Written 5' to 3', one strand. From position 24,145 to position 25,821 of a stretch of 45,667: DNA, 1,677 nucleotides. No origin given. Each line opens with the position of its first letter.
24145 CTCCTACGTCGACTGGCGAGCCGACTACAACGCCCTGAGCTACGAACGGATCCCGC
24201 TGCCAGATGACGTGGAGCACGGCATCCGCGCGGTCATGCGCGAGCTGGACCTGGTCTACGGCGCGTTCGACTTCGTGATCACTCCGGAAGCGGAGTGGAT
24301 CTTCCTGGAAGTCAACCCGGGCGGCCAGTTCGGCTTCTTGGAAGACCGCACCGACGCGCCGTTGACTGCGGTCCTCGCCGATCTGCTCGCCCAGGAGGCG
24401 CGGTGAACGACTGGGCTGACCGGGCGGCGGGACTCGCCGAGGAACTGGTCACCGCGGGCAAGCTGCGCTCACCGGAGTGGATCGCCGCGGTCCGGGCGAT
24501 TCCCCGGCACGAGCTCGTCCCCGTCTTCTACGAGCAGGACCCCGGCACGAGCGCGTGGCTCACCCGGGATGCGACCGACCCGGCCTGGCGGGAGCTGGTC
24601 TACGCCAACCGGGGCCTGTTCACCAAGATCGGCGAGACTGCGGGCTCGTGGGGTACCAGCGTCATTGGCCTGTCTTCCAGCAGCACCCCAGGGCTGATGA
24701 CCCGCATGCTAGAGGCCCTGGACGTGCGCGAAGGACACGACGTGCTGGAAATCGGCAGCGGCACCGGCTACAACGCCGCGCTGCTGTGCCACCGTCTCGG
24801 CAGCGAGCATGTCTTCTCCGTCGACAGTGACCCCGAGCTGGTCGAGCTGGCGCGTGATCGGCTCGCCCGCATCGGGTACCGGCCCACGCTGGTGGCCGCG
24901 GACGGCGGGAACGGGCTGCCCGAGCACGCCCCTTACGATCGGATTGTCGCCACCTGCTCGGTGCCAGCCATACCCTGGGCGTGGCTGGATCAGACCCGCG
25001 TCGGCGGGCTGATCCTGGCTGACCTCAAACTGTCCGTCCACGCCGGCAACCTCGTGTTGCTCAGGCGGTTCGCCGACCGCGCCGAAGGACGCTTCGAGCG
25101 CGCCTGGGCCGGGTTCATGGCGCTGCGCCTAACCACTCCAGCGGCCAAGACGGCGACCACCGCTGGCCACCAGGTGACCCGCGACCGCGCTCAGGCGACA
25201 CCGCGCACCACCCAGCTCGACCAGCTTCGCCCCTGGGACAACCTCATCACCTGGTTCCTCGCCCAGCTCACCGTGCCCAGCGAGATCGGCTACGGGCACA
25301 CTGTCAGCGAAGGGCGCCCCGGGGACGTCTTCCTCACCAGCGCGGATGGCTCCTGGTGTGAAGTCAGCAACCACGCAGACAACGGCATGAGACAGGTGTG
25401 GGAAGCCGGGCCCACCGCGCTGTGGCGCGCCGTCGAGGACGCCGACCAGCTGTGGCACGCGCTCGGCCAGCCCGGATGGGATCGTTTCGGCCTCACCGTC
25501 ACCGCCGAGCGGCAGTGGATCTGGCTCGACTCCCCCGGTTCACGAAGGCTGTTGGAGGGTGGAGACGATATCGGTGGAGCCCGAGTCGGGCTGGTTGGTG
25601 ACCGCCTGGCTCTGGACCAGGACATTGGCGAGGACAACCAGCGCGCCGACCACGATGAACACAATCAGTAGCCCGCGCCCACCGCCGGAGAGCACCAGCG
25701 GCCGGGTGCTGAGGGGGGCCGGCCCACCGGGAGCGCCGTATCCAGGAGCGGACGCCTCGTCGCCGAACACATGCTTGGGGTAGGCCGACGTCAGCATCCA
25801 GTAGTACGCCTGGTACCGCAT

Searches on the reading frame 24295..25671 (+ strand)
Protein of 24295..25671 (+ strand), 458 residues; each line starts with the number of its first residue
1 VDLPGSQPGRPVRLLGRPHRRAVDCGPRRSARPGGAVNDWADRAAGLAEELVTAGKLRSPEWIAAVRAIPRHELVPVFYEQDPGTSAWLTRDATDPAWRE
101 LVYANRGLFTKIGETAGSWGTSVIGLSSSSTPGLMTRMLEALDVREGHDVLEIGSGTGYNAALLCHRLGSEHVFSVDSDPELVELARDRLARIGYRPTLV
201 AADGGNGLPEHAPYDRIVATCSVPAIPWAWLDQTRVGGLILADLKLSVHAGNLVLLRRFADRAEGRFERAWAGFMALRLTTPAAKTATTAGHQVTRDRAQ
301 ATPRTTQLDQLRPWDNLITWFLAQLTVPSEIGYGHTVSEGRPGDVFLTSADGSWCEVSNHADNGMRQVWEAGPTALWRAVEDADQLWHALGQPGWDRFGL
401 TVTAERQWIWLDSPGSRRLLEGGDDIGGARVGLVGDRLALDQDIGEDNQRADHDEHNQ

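Call 6: search_protein_families(library=pfam, proteins=[window:24295-25671:+], max_evalue=0.01)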
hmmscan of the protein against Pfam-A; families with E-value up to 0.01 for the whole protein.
window:24295-25671:+ (458 aa): 9 families
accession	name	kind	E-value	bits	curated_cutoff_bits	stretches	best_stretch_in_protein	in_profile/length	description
PF01135.25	PCMT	-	8.7e-27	94.7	20.3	1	127-245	54-174/210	Protein-L-isoaspartate(D-aspartate) O-methyltransferase (PCMT)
PF13649.12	Methyltransf_25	-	1.6e-09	38.7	27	1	150-226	1-77/97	Methyltransferase domain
PF08242.18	Methyltransf_12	-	9.5e-06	26.7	30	1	151-225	1-77/98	Methyltransferase domain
PF13847.12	Methyltransf_31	-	1.8e-05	24.9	27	1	146-223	3-84/145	Methyltransferase domain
PF00398.26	RrnaAD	-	7.4e-05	22.4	24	1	134-191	18-73/263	Ribosomal RNA adenine dimethylase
PF08241.18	Methyltransf_11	-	0.00015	22.7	21.2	1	151-206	1-53/95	Methyltransferase domain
PF05175.20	MTS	-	0.001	19.2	23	1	138-218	23-103/170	Methyltransferase small domain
PF06325.19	PrmA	-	0.0014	18.6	22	1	137-219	153-232/296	Ribosomal protein L11 methyltransferase (PrmA)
PF13489.12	Methyltransf_23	-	0.008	16.4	27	0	144-218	20-86/164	Methyltransferase domain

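Call 13: search_solved_structures(query=window:24403-25671:+, max_evalue=0.001, show_alignments=1)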
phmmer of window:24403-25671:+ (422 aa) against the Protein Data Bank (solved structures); distinct sequences matched with E-value up to 0.001: 12.
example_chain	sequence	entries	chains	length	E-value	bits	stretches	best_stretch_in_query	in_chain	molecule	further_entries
1jg1_A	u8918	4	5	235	4.9e-20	75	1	93-207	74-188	protein-L-isoaspartate O-methyltransferase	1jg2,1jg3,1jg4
1dl5_A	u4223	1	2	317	4.1e-19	71.9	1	91-213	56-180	PROTEIN-L-ISOASPARTATE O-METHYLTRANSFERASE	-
2yxe_A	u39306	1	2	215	6e-18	68.1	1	98-208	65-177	Protein-L-isoaspartate O-methyltransferase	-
4o29_A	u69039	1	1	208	8.5e-16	61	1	92-208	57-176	Protein-L-isoaspartate O-methyltransferase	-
3lbf_A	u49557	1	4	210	2e-13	53.2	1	92-206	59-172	Protein-L-isoaspartate O-methyltransferase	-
4l7v_A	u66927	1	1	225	4.2e-12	48.8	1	93-205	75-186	Protein-L-isoaspartate O-methyltransferase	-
8qby_t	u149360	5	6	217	1.1e-11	47.5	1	96-234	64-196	Protein-L-isoaspartate O-methyltransferase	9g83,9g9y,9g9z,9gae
1vbf_A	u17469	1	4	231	4e-10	42.3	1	97-207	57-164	231aa long hypothetical protein-L-isoaspartate O-methyltransferase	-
1i1n_A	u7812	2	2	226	2e-09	40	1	88-220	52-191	PROTEIN-L-ISOASPARTATE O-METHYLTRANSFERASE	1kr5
4pca_A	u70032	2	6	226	0.00014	24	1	101-208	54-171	O-methyltransferase family protein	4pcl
4oa5_A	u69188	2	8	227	0.00014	24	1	101-208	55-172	O-methyltransferase family protein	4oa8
1r18_A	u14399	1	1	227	0.00079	21.5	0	96-208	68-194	Protein-L-isoaspartate(D-aspartate)-O-methyltransferase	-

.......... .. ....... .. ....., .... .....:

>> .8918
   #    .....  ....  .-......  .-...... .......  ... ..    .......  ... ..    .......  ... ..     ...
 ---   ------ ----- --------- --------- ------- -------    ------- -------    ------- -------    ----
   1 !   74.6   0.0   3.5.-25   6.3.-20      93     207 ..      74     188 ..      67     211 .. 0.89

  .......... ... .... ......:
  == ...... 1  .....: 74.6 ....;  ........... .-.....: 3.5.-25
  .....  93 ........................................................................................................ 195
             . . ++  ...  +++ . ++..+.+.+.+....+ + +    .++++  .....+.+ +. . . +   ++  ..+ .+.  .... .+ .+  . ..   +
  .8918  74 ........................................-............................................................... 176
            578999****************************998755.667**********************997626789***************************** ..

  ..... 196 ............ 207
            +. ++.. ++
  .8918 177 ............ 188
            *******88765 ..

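Call 29: find_homologous_proteins(query=window:24403-25671:+, max_evalue=1e-10)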
Query window:24403-25671:+ (422 aa): 1886 proteins with E <= 1e-10 among 8000 candidates; the best 120 are listed.
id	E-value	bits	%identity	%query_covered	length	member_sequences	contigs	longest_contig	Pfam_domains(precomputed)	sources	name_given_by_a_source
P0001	4.0e-230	782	90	90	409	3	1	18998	PF13649.13,PF01135.26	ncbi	ncbi:MAG: methyltransferase domain-containing protein [Pseudonocardiaceae bacterium]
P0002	1.4e-216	738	85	90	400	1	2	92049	PF13649.13,PF01135.26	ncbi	ncbi:MAG: methyltransferase domain-containing protein [Pseudonocardiaceae bacterium]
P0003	2.0e-202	691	80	90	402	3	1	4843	PF13847.13,PF00398.27,PF06325.20,PF13649.13,PF01135.26,PF08241.19,PF08242.19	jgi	jgi:methyltransferase of ATP-grasp peptide maturase system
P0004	1.1e-199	682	79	90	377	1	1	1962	PF13847.13,PF06325.20,PF13649.13,PF01135.26,PF08241.19,PF08242.19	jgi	jgi:methyltransferase of ATP-grasp peptide maturase system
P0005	2.1e-199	681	78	90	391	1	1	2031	PF13847.13,PF13649.13,PF01135.26,PF08241.19,PF08242.19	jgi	jgi:methyltransferase of ATP-grasp peptide maturase system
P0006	5.0e-197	673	76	90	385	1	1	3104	PF13847.13,PF00398.27,PF06325.20,PF13649.13,PF01135.26,PF08241.19,PF08242.19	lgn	-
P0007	1.5e-194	665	77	90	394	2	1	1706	PF13847.13,PF06325.20,PF05175.21,PF13649.13,PF01135.26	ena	-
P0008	7.3e-194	663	74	90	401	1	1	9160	PF13649.13,PF01135.26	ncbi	ncbi:MAG: methyltransferase domain-containing protein [Pseudonocardiaceae bacterium]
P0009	3.3e-188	644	72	90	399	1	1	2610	PF13847.13,PF00398.27,PF05175.21,PF13649.13,PF01135.26,PF08241.19,PF08242.19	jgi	-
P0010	7.7e-188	643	72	90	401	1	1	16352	PF06325.20,PF13649.13,PF01135.26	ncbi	ncbi:MAG: methyltransferase domain-containing protein [Pseudonocardiales bacterium]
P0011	9.0e-186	636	75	90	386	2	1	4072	PF13649.13,PF01135.26,PF08242.19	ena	-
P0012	5.3e-183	627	72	90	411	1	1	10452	PF13847.13,PF05175.21,PF13649.13,PF01135.26,PF08242.19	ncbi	-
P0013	1.8e-181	622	72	90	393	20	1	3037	PF13847.13,PF13649.13,PF01135.26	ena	-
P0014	5.4e-181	620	73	90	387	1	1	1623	PF13847.13,PF05175.21,PF13649.13,PF01135.26,PF08242.19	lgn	-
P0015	9.1e-180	616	72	90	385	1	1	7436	PF13649.13,PF01135.26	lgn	-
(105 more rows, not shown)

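Call 30: find_encoding_contigs(protein=P0001, flank=10000, max_places=3)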
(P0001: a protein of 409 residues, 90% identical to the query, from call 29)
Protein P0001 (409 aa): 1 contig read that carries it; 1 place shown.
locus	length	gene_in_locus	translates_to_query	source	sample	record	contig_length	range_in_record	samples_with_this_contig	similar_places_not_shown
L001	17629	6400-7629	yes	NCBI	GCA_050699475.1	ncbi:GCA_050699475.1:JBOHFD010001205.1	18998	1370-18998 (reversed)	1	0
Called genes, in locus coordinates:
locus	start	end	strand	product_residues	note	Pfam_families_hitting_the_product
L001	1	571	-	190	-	?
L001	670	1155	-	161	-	PF01467:CTP_transf_like, PF08218:Citrate_ly_lig (weak)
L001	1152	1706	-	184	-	PF03602:Cons_hypoth95, PF05175:MTS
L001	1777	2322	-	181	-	PF21806:DUF6879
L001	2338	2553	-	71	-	PF21806:DUF6879 (weak)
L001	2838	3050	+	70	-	-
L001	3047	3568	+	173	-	PF21806:DUF6879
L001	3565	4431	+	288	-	PF13560:HTH_31, PF19054:DUF5753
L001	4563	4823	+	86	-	-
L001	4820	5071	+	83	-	-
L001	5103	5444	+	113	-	-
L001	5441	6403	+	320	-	PF21068:ATPgraspMvdD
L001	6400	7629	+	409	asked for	PF01135:PCMT, PF13649:Methyltransf_25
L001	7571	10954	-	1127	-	PF00289:Biotin_carb_N, PF02786:CPSase_L_D2, PF07478:Dala_Dala_lig_C, PF25917:BSH_RND (faint), PF02785:Biotin_carb_C, PF00682:HMGL-like, PF02436:PYC_OADA, PF00364:Biotin_lipoyl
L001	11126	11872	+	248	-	-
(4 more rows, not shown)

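Call 31: find_encoding_contigs(protein=P0002, flank=10000, max_places=3)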
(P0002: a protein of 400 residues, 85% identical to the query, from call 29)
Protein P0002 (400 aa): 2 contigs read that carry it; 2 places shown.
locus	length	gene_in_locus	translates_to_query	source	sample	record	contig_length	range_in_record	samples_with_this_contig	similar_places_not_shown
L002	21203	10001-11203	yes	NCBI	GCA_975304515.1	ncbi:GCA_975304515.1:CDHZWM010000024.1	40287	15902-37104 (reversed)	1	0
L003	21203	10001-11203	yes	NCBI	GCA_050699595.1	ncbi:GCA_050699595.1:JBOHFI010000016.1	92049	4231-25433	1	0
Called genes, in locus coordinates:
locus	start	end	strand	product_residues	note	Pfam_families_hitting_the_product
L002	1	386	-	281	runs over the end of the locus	PF01149:Fapy_DNA_glyco, PF06831:H2TH, PF06827:zf-FPG_IleRS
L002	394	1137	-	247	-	PF14622:Ribonucleas_3_3, PF00636:Ribonuclease_3, PF00035:dsrm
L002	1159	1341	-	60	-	PF01783:Ribosomal_L32p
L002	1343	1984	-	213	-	PF02620:YceD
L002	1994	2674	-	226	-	-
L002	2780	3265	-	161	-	PF01467:CTP_transf_like, PF08218:Citrate_ly_lig (weak)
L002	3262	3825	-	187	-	PF03602:Cons_hypoth95, PF05175:MTS (weak)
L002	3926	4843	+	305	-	PF00583:Acetyltransf_1, PF13508:Acetyltransf_7 (weak)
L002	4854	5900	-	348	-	PF00733:Asn_synthase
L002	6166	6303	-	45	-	-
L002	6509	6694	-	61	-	-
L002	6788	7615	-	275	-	PF13560:HTH_31, PF01381:HTH_3, PF19054:DUF5753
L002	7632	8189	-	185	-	PF21806:DUF6879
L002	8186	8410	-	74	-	-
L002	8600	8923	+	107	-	-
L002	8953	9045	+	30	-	-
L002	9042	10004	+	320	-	PF21068:ATPgraspMvdD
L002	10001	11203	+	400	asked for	PF01135:PCMT, PF13649:Methyltransf_25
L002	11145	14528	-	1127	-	PF00289:Biotin_carb_N, PF02222:ATP-grasp (weak), PF02786:CPSase_L_D2, PF07478:Dala_Dala_lig_C (weak), PF02785:Biotin_carb_C, PF00682:HMGL-like, PF02436:PYC_OADA, PF00364:Biotin_lipoyl, +1 more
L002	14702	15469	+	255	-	-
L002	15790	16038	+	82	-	PF00109:ketoacyl-synt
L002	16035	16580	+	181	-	PF00109:ketoacyl-synt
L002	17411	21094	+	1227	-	PF14765:PS-DH, PF22953:SpnB_Rossmann, PF08240:ADH_N, PF00107:ADH_zinc_N, PF13602:ADH_zinc_N_2, PF08659:KR, PF00550:PP-binding, PF23297:ACP_SdgA_C, +1 more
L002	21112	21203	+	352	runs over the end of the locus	PF08541:ACP_syn_III_C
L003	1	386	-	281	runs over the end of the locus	PF01149:Fapy_DNA_glyco, PF06831:H2TH, PF06827:zf-FPG_IleRS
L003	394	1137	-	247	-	PF14622:Ribonucleas_3_3, PF00636:Ribonuclease_3, PF00035:dsrm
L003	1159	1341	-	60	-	PF01783:Ribosomal_L32p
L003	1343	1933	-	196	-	PF02620:YceD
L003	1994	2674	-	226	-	-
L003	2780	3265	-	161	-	PF01467:CTP_transf_like, PF08218:Citrate_ly_lig (weak)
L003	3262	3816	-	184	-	PF03602:Cons_hypoth95, PF05175:MTS (weak)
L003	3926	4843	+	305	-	PF00583:Acetyltransf_1, PF13508:Acetyltransf_7 (weak)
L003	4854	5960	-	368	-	PF00733:Asn_synthase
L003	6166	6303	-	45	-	-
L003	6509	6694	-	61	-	-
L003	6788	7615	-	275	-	PF13560:HTH_31, PF01381:HTH_3, PF19054:DUF5753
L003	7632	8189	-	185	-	PF21806:DUF6879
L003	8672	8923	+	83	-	-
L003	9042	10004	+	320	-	PF21068:ATPgraspMvdD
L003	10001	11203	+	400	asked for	PF01135:PCMT, PF13649:Methyltransf_25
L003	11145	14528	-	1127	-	PF00289:Biotin_carb_N, PF02222:ATP-grasp (weak), PF02786:CPSase_L_D2, PF07478:Dala_Dala_lig_C (weak), PF02785:Biotin_carb_C, PF00682:HMGL-like, PF02436:PYC_OADA, PF00364:Biotin_lipoyl, +1 more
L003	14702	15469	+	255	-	-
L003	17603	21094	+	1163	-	PF14765:PS-DH, PF22953:SpnB_Rossmann, PF08240:ADH_N, PF00107:ADH_zinc_N, PF13602:ADH_zinc_N_2, PF08659:KR, PF00550:PP-binding, PF23297:ACP_SdgA_C, +1 more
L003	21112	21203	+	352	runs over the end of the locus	PF08541:ACP_syn_III_C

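Call 35: search_protein_families(library=ncbifam, proteins=[window:24403-25671:+], max_evalue=0.001)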
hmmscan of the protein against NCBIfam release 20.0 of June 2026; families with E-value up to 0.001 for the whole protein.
window:24403-25671:+ (422 aa): 18 families
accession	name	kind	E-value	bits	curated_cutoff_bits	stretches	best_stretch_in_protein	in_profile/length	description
TIGR04188.1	methyltr_grsp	subfamily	1.9e-111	372.9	380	1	11-371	1-361/363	ATP-grasp peptide maturase system methyltransferase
TIGR04364.1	methyltran_FxLD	equivalog_domain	3.3e-35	121.9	320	1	66-249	44-220/394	methyltransferase, FxLD system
NF010549.0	PRK13942.1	equivalog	4.9e-29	101.4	282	1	94-208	61-177/215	protein-L-isoaspartate O-methyltransferase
NF001453.0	PRK00312.1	equivalog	5.8e-29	101.2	188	1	94-213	64-182/217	protein-L-isoaspartate(D-aspartate) O-methyltransferase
NF010550.0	PRK13943.1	equivalog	2.1e-23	83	359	1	91-214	61-186/322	protein-L-isoaspartate O-methyltransferase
TIGR00080.1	pimt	equivalog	2.7e-23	82.9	159.05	1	94-210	61-179/216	protein-L-isoaspartate O-methyltransferase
NF043040.1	corrin_prot_MT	hypoth_equivalog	5.9e-07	29.1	180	1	98-184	30-117/216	corrinoid protein-associated methyltransferase CpaM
NF001785.0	PRK00517.2-2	equivalog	1.9e-05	23.9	188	1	95-183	131-217/282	50S ribosomal protein L11 methyltransferase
NF045667.1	MTase_DVU1556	equivalog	7.7e-05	22.2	155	1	98-186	10-93/213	DVU_1556 family methyltransferase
NF040538.1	methyl_ArsM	equivalog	0.0001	21.6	500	1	108-153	59-105/356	arsinothricin biosynthesis methyltransferase ArsM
NF008823.0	PRK11873.1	subfamily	0.00013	21.5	263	1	107-160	74-128/272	arsenite methyltransferase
NF001790.0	PRK00517.3-3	equivalog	0.00017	21.1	269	1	103-183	113-197/262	50S ribosomal protein L11 methyltransferase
NF011529.0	PRK14968.1-3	equivalog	0.00032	20.2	162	1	102-152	26-74/198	putative methyltransferase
NF011530.0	PRK14968.1-4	equivalog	0.00035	20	243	1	107-153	36-81/202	putative methyltransferase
NF002463.0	PRK01683.1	equivalog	0.00037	20.2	297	1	104-159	25-80/258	trans-aconitate 2-methyltransferase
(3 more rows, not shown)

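Call 39: find_related_loci(query=A1, collection=genome_contigs, flank=10000)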
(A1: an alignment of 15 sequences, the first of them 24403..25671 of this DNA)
Query A1 (422 aa) in genome_contigs; peptide patterns used: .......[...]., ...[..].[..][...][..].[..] (x = any residue, [..] = any of these).
596 stretches matched a pattern (row limit reached: there are more); 573 encode a relative of the query (tblastn E <= 1e-3); the best 80 are kept; 80 distinct loci.
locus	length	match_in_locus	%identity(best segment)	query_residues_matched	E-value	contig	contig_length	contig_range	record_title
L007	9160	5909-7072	74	1-380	0e+0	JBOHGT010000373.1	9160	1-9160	MAG: Pseudonocardiaceae bacterium isolate SC-S_metawrap_bin.115 k127_6546722, whole genome shotgun sequence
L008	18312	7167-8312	73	1-380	0e+0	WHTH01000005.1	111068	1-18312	MAG: Pseudonocardiaceae bacterium isolate Dino_bin31 k141_72435_length_111068_cov_59.2497, whole genome shotgun sequence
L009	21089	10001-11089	54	1-378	2e-125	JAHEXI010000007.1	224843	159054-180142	MAG: Pseudonocardiales bacterium isolate nzgw100 NODE_30_length_224844_cov_22.877338, whole genome shotgun sequence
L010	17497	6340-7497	55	1-380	3e-122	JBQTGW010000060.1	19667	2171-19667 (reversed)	MAG: Pseudonocardiales bacterium isolate SAR66 c_000000233657, whole genome shotgun sequence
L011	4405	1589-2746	54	1-380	9e-119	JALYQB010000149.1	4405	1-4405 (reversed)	MAG: Actinomycetota bacterium isolate MDV bin52 SD1454-56_k127_1912523, whole genome shotgun sequence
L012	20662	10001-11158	53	1-380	3e-116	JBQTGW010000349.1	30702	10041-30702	MAG: Pseudonocardiales bacterium isolate SAR66 c_000000295878, whole genome shotgun sequence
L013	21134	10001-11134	52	2-380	9e-115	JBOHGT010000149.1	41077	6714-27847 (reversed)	MAG: Pseudonocardiaceae bacterium isolate SC-S_metawrap_bin.115 k127_862156, whole genome shotgun sequence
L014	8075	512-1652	51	1-397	4e-113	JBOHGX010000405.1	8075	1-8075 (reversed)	MAG: Pseudonocardiaceae bacterium isolate SC-B1_metabat2.bin.10 k127_157902, whole genome shotgun sequence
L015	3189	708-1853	51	1-378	7e-113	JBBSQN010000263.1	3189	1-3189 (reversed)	MAG: Mycobacteriales bacterium isolate LS6_sbin.9 LS6_sbin.9_K_1445022_L_3189_cov_35.1017, whole genome shotgun sequence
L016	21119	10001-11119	52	1-380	3e-109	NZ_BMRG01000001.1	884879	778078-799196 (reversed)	Saccharothrix coeruleofusca strain JCM 3313 sequence01, whole genome shotgun sequence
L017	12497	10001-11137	51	1-378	6e-108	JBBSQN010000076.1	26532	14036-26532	MAG: Mycobacteriales bacterium isolate LS6_sbin.9 LS6_sbin.9_K_1231478_L_26532_cov_34.6838, whole genome shotgun sequenc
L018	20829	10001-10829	81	75-422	7e-107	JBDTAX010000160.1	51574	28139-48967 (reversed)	MAG: Pseudonocardiaceae bacterium isolate cluster2_bin.119 k127_3204926, whole genome shotgun sequence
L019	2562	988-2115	51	3-378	1e-110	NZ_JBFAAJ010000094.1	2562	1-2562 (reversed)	Amycolatopsis sp. NPDC023774 NPDC023774_122_D2.ctg-0094, whole genome shotgun sequence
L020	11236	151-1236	50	4-376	5e-105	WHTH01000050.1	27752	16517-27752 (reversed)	MAG: Pseudonocardiaceae bacterium isolate Dino_bin31 k141_574349_length_27752_cov_63.2761, whole genome shotgun sequence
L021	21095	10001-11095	52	3-379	5e-104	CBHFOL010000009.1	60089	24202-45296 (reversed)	MAG TPA_asm: uncultured Saccharothrix sp. isolate SRR16095332_binner12_Refined_10 genome assembly, contig: ERZ27337137.1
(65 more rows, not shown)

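Call 54: search_protein_families(library=pfam, proteins=[L018:514-3063:-, L002:4854-5900:-, L002:6166-6303:-, L002:6509-6694:-], max_evalue=0.001)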
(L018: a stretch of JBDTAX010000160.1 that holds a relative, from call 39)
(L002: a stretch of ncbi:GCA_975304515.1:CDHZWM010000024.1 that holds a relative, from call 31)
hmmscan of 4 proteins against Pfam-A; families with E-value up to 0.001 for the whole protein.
L018:514-3063:- (849 aa): 0 families

L002:4854-5900:- (348 aa): 1 family
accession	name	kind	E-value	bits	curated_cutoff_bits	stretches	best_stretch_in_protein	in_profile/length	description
PF00733.27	Asn_synthase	-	1.3e-08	35.3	21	1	3-307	24-304/354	Asparagine synthase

L002:6166-6303:- (45 aa): 0 families

L002:6509-6694:- (61 aa): 0 families

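Call 81: predict_structure(alignment_id=A1)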
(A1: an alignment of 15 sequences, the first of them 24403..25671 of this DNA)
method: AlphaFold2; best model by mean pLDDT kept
length: 422 residues; sequences in the alignment: 15
mean_pLDDT: 79.9   pTM: 0.79
mean pLDDT of the five models: 79.9, 78.8, 75.7, 75.0, 68.0
residues with pLDDT >= 90: 205; 70-90: 135; 50-70: 21; < 50: 61
segments of 3 or more residues with pLDDT < 50: 238-256, 383-422
pLDDT, mean of each block of 10 residues (from residue 1): 86 91 94 93 82 89 88 78 60 80 91 89 92 96 90 96 92 96 88 96 92 85 97 64 31 47 91 85 89 81 77 88 88 93 94 92 94 87 41 29 26 31 33
secondary structure, 60 per line:
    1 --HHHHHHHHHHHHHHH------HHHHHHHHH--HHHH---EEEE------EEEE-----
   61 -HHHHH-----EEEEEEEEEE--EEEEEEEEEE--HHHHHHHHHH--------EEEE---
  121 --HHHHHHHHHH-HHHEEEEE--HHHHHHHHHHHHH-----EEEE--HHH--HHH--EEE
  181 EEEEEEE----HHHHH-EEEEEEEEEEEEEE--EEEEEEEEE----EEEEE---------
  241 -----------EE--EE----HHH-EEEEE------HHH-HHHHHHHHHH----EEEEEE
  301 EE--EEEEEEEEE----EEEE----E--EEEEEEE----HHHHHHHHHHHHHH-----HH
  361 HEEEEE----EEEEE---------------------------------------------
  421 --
elements in order: H3-17 H24-32 H35-38 E42-45 E52-55 H62-66 E72-81 E84-93 H96-105 E114-117 H123-132 E137-141 H144-156 E162-165 E178-187 H192-196 E198-211 E214-222 E227-231 E266-270 H281-290 E295-302 E305-313 E318-321 E329-335 H340-353 E362-366 E371-375
